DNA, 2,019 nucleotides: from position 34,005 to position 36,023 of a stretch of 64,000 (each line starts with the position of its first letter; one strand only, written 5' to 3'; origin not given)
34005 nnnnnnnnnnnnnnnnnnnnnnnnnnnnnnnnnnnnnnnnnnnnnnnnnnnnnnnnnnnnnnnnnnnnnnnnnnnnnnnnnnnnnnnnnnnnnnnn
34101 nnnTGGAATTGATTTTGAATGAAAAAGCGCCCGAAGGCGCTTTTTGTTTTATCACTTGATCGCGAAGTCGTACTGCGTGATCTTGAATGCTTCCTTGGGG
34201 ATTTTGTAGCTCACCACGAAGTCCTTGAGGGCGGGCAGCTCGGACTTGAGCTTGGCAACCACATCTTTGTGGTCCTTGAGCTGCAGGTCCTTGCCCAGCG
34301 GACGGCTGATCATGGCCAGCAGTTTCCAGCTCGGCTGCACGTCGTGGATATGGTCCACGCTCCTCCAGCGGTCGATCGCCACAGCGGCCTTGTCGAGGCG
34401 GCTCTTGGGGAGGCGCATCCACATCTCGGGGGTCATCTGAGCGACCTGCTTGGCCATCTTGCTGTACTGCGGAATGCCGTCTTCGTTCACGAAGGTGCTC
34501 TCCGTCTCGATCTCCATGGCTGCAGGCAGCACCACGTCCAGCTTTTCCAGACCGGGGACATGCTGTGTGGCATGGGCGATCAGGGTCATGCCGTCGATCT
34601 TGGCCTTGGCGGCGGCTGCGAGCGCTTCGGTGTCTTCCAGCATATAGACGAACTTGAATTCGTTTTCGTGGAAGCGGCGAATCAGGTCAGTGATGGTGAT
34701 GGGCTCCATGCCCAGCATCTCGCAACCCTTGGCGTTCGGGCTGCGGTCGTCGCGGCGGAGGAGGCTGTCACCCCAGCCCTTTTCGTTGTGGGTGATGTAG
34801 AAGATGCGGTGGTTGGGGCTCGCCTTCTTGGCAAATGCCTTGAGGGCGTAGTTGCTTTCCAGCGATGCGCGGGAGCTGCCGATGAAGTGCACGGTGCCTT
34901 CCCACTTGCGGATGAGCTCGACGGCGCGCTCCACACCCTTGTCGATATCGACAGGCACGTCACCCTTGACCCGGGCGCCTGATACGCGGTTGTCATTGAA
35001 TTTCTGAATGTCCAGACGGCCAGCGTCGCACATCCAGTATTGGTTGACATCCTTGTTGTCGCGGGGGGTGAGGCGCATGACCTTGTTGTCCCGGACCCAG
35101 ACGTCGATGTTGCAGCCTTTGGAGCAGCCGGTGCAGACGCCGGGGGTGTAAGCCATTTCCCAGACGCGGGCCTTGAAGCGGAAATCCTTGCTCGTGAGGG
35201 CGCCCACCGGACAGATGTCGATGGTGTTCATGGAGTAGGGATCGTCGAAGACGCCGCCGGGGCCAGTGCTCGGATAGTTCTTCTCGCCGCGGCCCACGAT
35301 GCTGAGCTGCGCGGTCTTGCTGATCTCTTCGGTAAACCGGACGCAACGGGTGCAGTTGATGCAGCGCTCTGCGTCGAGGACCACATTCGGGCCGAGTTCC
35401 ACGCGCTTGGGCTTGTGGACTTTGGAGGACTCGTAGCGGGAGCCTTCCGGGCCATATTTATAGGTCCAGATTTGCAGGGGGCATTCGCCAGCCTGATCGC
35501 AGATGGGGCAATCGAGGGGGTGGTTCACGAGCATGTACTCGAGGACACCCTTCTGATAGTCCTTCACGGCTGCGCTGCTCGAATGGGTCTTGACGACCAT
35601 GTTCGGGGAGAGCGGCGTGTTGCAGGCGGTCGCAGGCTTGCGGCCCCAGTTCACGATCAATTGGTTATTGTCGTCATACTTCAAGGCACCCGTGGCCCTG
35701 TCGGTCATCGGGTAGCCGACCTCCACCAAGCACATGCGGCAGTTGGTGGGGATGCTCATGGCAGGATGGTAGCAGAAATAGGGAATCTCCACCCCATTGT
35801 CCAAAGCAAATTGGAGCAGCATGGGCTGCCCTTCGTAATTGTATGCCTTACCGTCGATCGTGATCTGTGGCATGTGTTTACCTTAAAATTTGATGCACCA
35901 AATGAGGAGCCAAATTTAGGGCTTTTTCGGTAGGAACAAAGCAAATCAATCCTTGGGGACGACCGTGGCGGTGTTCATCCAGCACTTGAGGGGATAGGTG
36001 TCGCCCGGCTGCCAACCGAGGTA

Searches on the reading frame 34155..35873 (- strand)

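Call 93: search_protein_families(library=pfam, proteins=[window:34155-35873:-], max_evalue=0.001)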
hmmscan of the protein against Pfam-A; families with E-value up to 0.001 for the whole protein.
window:34155-35873:- (573 aa): 7 families
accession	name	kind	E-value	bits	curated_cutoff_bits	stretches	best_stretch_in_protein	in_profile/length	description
PF22117.2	Fer4_Nqo3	-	1.6e-22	79.9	27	1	161-227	1-67/67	NADH-quinone oxidoreductase subunit 3, ferredoxin-like domain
PF10588.14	NADH-G_4Fe-4S_3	-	2.4e-14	53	27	1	107-145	1-39/40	NADH-ubiquinone oxidoreductase-G iron-sulfur binding region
PF13510.11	Fer2_4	-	3.9e-10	40.1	22.8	1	3-98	5-81/82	2Fe-2S iron-sulfur cluster binding domain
PF04879.21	Molybdop_Fe4S4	-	8.5e-10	38.9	22.7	1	240-287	1-48/55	Molybdopterin oxidoreductase Fe4S4 domain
PF22151.2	Fer4_NDSU1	-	9.6e-08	31.9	23.8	1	253-287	14-48/51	NADH-ubiquinone oxidoreductase NDSU1/NuoG-like, 4Fe-4S domain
PF00111.32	Fer2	-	4.1e-07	30.3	21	1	4-87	1-75/77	2Fe-2S iron-sulfur cluster binding domain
PF00384.28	Molybdopterin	-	1.1e-06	28.3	24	1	391-474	244-330/353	Molybdopterin oxidoreductase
